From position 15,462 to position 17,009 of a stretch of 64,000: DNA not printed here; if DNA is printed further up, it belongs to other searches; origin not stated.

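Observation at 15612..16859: Secreted cysteine-rich protein with a eukaryote-like thrombospondin type-1 repeat motif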

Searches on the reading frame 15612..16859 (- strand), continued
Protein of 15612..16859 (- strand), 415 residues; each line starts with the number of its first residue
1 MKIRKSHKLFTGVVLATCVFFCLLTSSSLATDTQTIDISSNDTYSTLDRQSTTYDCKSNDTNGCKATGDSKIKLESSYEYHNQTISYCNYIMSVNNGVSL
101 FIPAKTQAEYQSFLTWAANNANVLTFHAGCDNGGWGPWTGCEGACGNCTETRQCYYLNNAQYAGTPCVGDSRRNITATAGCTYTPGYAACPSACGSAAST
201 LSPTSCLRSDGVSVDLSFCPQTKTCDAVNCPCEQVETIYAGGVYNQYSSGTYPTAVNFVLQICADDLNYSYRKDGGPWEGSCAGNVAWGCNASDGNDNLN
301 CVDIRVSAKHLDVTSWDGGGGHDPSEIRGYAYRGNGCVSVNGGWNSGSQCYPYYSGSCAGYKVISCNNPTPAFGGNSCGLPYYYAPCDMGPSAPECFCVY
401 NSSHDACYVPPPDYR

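Call 37: find_encoding_contigs(protein=P0011, flank=8000, max_places=4)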
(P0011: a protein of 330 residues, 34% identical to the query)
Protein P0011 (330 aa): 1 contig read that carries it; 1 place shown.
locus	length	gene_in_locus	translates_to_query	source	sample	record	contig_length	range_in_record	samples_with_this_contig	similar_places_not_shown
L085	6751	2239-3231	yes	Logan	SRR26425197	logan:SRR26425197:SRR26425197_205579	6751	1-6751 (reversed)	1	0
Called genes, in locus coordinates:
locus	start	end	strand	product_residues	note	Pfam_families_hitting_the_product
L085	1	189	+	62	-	?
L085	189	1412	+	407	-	PF00425:Chorismate_bind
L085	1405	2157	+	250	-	PF01063:Aminotran_4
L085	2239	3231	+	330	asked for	PF00090:TSP_1 (weak), PF19028:TSP1_spondin (faint)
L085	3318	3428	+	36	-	-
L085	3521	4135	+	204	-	PF00090:TSP_1 (weak)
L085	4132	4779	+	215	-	-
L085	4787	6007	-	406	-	-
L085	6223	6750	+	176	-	?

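Call 38: find_encoding_contigs(protein=P0009, flank=8000, max_places=3)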
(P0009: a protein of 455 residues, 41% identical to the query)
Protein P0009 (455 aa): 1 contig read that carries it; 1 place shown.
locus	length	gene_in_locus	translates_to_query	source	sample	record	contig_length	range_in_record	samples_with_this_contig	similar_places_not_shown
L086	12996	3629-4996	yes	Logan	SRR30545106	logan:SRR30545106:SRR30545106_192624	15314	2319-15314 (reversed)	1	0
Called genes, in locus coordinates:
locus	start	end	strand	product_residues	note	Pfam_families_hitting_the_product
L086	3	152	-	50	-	?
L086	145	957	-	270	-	PF01177:Asp_Glu_race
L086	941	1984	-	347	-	PF07833:Cu_amine_oxidN1 (weak), PF01520:Amidase_3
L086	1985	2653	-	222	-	PF00263:Secretin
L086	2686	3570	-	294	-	PF17125:Methyltr_RsmF_N, PF01189:Methyltr_RsmB-F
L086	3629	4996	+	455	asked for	-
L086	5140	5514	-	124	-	PF02537:CRCB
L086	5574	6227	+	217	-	PF00881:Nitroreductase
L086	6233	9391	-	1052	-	-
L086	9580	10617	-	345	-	-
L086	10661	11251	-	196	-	PF00011:HSP20, PF17886:ArsA_HSP20 (weak)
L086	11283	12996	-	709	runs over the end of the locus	PF13191:AAA_16 (weak), PF23569:NBD_SMAX1, PF00004:AAA, PF17871:AAA_lid_9, PF00004:AAA, PF07724:AAA_2, PF07728:AAA_5, PF10431:ClpB_D2-small, +8 more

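Call 39: find_encoding_contigs(protein=P0010, flank=8000, max_places=3)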
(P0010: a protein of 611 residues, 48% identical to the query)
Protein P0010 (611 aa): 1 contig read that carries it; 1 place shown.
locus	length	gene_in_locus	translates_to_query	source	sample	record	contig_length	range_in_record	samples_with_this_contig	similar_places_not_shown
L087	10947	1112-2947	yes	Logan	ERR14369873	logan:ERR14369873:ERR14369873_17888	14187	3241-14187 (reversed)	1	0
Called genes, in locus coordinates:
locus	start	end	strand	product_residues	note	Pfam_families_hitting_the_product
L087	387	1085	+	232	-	PF00834:Ribul_P_3_epim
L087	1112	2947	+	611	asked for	-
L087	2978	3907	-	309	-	PF00072:Response_reg, PF00990:GGDEF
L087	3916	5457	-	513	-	PF00512:HisKA, PF02518:HATPase_c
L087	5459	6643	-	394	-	PF08495:FIST, PF10442:FIST_C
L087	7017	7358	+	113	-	PF01258:zf-dskA_traR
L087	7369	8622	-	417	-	PF10994:DUF2817, PF00246:Peptidase_M14 (weak), PF24827:AstE_AspA_cat (faint)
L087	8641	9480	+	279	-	PF07719:TPR_2 (faint), PF23914:TPR_CcmH_CycH, PF09295:ChAPs (weak), PF14559:TPR_19, PF21033:RMD1-3 (weak), PF12895:ANAPC3 (weak), PF21033:RMD1-3 (weak), PF14559:TPR_19, +16 more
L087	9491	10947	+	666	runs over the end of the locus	PF00654:Voltage_CLC, PF00571:CBS (faint), PF02080:TrkA_C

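Call 40: find_encoding_contigs(protein=P0015, flank=8000, max_places=3)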
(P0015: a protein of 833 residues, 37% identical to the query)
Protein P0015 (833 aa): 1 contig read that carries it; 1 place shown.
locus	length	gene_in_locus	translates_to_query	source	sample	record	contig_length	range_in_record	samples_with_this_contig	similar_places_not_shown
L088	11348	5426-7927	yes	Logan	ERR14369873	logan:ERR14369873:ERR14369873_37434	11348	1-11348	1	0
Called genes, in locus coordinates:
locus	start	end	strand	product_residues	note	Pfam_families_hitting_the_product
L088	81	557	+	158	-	PF03692:CxxCxxCC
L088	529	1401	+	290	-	PF09924:LPG_synthase_C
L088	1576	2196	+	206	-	PF00929:RNase_T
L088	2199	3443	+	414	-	PF00425:Chorismate_bind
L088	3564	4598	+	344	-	PF02661:Fic, PF12728:HTH_17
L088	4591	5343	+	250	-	PF01063:Aminotran_4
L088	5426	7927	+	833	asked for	-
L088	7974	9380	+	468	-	-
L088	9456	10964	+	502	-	-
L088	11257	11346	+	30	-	?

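Call 41: find_encoding_contigs(protein=P0026, flank=8000, max_places=3)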
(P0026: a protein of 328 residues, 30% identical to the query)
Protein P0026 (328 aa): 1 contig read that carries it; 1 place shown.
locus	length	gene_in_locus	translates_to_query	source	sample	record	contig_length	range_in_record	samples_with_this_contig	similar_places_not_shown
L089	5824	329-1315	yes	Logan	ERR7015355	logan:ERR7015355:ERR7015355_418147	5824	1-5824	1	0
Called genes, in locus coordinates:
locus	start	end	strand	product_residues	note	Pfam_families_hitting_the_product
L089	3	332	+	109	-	?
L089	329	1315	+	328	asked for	PF00090:TSP_1 (weak), PF19028:TSP1_spondin (faint), PF00090:TSP_1 (weak), PF19030:TSP1_ADAMTS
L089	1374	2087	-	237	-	PF18400:Thioredoxin_12 (faint), PF13098:Thioredoxin_2, PF13462:Thioredoxin_4, PF01323:DSBA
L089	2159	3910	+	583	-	PF05157:MshEN, PF00437:T2SSE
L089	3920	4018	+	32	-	-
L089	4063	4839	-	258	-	PF04402:SIMPL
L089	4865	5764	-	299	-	PF00763:THF_DHG_CYH, PF02882:THF_DHG_CYH_C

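Call 45: search_protein_families(library=pfam, proteins=[L088:7974-9380:+, L088:9456-10964:+, L082:6251-6916:+, L082:7640-10981:+, P0026, P0014, P0016, P0017, P0002], max_evalue=0.05)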
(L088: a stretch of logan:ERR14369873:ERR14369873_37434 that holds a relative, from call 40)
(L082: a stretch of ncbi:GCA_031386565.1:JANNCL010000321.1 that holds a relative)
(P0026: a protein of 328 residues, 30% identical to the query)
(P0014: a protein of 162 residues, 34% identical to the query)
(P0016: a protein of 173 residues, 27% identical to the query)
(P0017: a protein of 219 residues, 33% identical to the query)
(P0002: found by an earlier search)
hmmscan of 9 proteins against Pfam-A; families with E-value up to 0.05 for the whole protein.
L088:7974-9380:+ (468 aa): 1 family
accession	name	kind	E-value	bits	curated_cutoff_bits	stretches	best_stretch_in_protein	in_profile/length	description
PF07681.17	DoxX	-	0.014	16.4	23.6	1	74-108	43-77/85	DoxX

L088:9456-10964:+ (502 aa): 0 families

L082:6251-6916:+ (221 aa): 1 family
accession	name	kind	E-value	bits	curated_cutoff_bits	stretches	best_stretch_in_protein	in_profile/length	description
PF03544.19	TonB_C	-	0.0019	19.1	24.6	1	152-217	14-77/79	Gram-negative bacterial TonB protein C-terminal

L082:7640-10981:+ (1114 aa): 2 families
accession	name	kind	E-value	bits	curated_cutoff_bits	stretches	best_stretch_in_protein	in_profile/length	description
PF04055.27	Radical_SAM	-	2.6e-15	57.4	29.5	1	707-862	4-160/166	Radical SAM superfamily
PF02310.24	B12-binding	-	5.7e-08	33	32.1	1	503-612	11-119/121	B12 binding domain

P0026 (328 aa): 4 families
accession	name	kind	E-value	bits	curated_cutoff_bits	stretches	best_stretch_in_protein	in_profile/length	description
PF19030.6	TSP1_ADAMTS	-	8.7e-15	55.2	23.8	1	139-191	1-55/55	Thrombospondin type 1 domain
PF00090.25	TSP_1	-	2.2e-12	47.4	21.6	2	89-132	2-46/49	Thrombospondin type 1 domain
PF19028.6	TSP1_spondin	-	7.3e-08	33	41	2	88-131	4-49/52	Spondin-like TSP1 domain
PF19035.6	TSP1_CCN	-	0.027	15.2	27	1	91-111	6-26/44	CCN3 Nov like TSP1 domain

P0014 (162 aa): 3 families
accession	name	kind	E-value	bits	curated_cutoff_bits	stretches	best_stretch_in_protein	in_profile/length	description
PF00090.25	TSP_1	-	9e-06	26.2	21.6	1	116-162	2-49/49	Thrombospondin type 1 domain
PF19028.6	TSP1_spondin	-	0.00014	22.5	41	1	112-157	1-48/52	Spondin-like TSP1 domain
PF19035.6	TSP1_CCN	-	0.00026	21.6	27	1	116-137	4-25/44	CCN3 Nov like TSP1 domain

P0016 (173 aa): 4 families
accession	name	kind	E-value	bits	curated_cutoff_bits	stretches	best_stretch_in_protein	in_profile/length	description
PF00090.25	TSP_1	-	1e-05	26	21.6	1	118-164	2-49/49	Thrombospondin type 1 domain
PF19028.6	TSP1_spondin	-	0.00017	22.3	41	1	114-146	1-35/52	Spondin-like TSP1 domain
PF19030.6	TSP1_ADAMTS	-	0.018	15.7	23.8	1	120-159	4-39/55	Thrombospondin type 1 domain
PF19035.6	TSP1_CCN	-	0.03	15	27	1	118-139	4-25/44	CCN3 Nov like TSP1 domain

P0017 (219 aa): 3 families
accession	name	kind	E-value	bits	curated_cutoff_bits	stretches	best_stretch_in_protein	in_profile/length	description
PF00090.25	TSP_1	-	0.00081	20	21.6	1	113-159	2-49/49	Thrombospondin type 1 domain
PF19028.6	TSP1_spondin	-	0.011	16.4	41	1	109-154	1-48/52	Spondin-like TSP1 domain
PF19030.6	TSP1_ADAMTS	-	0.02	15.6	23.8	1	114-146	3-39/55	Thrombospondin type 1 domain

P0002 (419 aa): 2 families
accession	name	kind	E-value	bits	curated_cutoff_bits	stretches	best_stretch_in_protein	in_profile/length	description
PF00090.25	TSP_1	-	0.00016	22.2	21.6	1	138-177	2-40/49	Thrombospondin type 1 domain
PF19028.6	TSP1_spondin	-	0.0022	18.7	41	1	134-175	1-42/52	Spondin-like TSP1 domain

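Call 61: predict_structure(alignment_id=A3)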
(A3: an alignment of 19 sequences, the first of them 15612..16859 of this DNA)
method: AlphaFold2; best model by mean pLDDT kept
length: 415 residues; sequences in the alignment: 19
mean_pLDDT: 53.4   pTM: 0.35
mean pLDDT of the five models: 53.4, 52.6, 51.3, 49.5, 48.2
residues with pLDDT >= 90: 49; 70-90: 60; 50-70: 71; < 50: 235
segments of 3 or more residues with pLDDT < 50: 1-3, 27-77, 79-81, 160-163, 234-252, 263-415
pLDDT, mean of each block of 10 residues (from residue 1): 53 73 52 32 34 42 39 45 53 64 68 81 67 74 89 69 61 88 95 89 95 94 89 46 37 52 42 33 34 41 44 44 34 30 32 27 28 29 30 33 39 34
secondary structure, 60 per line:
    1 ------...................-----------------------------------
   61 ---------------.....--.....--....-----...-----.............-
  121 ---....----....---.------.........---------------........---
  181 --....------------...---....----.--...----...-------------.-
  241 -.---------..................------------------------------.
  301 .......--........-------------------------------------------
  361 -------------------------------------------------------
elements in order: H7-25 E76-80 E83-87 E90-93 E99-101 H107-119 E124-127 E146-154 E170-177 E183-186 E199-201 E205-208 E223-225 H252-269 E300-307 E310-317

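Call 63: fold_search(model_id=the predicted structure, library=pdb)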
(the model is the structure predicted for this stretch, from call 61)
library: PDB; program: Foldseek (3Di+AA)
matches with E <= 10: 39; with E <= 0.001: 0
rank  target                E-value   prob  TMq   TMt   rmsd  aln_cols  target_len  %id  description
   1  6h03_B                1.8e-02  0.72  0.11  0.07  11.3       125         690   15  OPEN CONFORMATION OF THE MEMBRANE ATTACK COMPLEX (released 2018-12-19)
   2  4hql_A                1.8e-01  0.75  0.08  0.13  15.0        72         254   18  Crystal structure of magnesium-loaded Plasmodium vivax TRAP protein (released 2012-12-26)
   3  1w0r_A                1.9e-01  0.10  0.10  0.09  37.6       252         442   17  Solution structure of dimeric form of properdin by X-ray solution scattering and analytical ultracentrifugation (released 2005-07-06)
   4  2luu_MODEL_1_A        2.9e-01  0.11  0.08  0.18  22.0       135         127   18  NMR solution structure of midkine-b, mdkb (released 2013-05-01)
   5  4hqo_A                3.1e-01  0.60  0.08  0.13  15.2        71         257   22  Crystal structure of Plasmodium vivax TRAP protein (released 2012-12-26)
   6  8ckk_A                3.3e-01  0.20  0.09  0.28  22.1       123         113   17  Semaphorin-5A TSR 3-4 domains in complex with nitrate (released 2024-02-28)
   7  1vex_MODEL_1_A        6.4e-01  0.72  0.09  0.50   3.9        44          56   20  F-spondin TSR domain 4 (released 2005-04-19)
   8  5foe_A                7.6e-01  0.41  0.08  0.08   6.0        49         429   22  Crystal structure of the C. elegans Protein O-fucosyltransferase 2 (CePOFUT2) double mutant (R298K-R299K) in complex w (released 2016-01-27)
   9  8q6r_C                1.3e+00  0.13  0.09  0.26  10.8       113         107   11  Structure of complement FP in complex with the TPP-3077 VHH (released 2024-08-28)
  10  1szl_MODEL_1_A        1.7e+00  0.47  0.08  0.45   4.2        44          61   20  F-spondin TSR domain 1 (released 2005-04-19)
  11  6s0b_B                1.9e+00  0.13  0.08  0.22   5.9        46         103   15  Crystal Structure of Properdin in complex with the CTC domain of C3/C3b (released 2019-09-04)
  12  8yt8_D                3.2e+00  0.04  0.07  0.11  32.5       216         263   11  Cryo-EM structure of the dystrophin glycoprotein complex (released 2024-12-11)
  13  8xcj_F                3.2e+00  0.01  0.05  0.05  27.6       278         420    6  Open State of central tail fiber of bacteriophage lambda upon binding to LamB (gpJ713-LamB complex) (released 2024-05-01)
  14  9dqy_C                3.6e+00  0.02  0.06  0.06  25.5       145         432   14  Structure of western equine encephalitis virus Imperial 181 VLP in complex with house sparrow PCDH10 EC1 (released 2025-03-26)
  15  8b0f_C                4.0e+00  0.04  0.07  0.05  13.2       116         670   17  CryoEM structure of C5b8-CD59 (released 2023-02-22)
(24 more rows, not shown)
